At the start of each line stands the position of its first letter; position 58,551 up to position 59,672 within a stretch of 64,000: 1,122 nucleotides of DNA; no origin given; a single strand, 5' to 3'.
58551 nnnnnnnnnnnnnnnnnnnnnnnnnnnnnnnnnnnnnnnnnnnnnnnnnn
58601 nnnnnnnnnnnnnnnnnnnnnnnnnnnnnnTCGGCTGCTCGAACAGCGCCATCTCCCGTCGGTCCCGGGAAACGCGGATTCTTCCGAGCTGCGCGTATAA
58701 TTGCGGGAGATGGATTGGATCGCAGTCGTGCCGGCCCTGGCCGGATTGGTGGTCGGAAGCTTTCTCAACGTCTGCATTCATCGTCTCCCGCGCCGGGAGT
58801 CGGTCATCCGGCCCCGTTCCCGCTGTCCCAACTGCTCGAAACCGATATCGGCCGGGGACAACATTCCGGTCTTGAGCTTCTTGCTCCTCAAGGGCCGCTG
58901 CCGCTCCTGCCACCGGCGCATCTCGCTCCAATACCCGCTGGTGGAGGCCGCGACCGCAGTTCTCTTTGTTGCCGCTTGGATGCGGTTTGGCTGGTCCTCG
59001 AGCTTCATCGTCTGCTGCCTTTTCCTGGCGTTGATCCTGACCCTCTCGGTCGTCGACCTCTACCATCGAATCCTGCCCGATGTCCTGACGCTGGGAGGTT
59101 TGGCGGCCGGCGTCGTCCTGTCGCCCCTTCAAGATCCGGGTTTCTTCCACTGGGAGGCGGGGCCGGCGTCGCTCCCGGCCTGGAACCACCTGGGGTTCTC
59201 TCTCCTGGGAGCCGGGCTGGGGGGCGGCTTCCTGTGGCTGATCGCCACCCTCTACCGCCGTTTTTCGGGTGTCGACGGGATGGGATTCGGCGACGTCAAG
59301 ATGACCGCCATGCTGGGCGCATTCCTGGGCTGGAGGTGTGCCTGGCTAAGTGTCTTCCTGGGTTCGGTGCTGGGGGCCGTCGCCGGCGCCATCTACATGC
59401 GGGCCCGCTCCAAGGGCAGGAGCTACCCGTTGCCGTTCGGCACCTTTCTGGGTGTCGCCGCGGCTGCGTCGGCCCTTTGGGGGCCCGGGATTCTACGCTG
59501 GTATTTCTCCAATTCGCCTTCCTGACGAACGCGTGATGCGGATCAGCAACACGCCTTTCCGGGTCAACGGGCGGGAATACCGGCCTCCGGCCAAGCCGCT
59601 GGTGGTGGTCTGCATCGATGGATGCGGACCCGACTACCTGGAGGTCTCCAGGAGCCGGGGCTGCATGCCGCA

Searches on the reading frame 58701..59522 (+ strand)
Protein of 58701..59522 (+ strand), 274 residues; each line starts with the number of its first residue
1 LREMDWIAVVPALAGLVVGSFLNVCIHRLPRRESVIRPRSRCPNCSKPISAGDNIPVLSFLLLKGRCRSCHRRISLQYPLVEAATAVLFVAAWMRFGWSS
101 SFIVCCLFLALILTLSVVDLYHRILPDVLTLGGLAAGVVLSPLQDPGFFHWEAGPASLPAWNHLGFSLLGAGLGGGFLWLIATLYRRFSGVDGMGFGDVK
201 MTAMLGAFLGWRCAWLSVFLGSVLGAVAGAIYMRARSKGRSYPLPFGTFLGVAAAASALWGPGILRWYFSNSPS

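Call 44: search_protein_families(library=pfam, proteins=[window:58701-59522:+], max_evalue=0.00001)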
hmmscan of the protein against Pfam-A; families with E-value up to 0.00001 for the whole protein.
window:58701-59522:+ (274 aa): 2 families
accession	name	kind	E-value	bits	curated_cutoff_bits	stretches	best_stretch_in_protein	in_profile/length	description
PF06750.18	A24_N_bact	-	3.1e-36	123.8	23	1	14-96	2-84/84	Bacterial Peptidase A24 N-terminal domain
PF01478.23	Peptidase_A24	-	2.4e-16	60.5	26.5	1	106-229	1-103/104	Type IV leader peptidase family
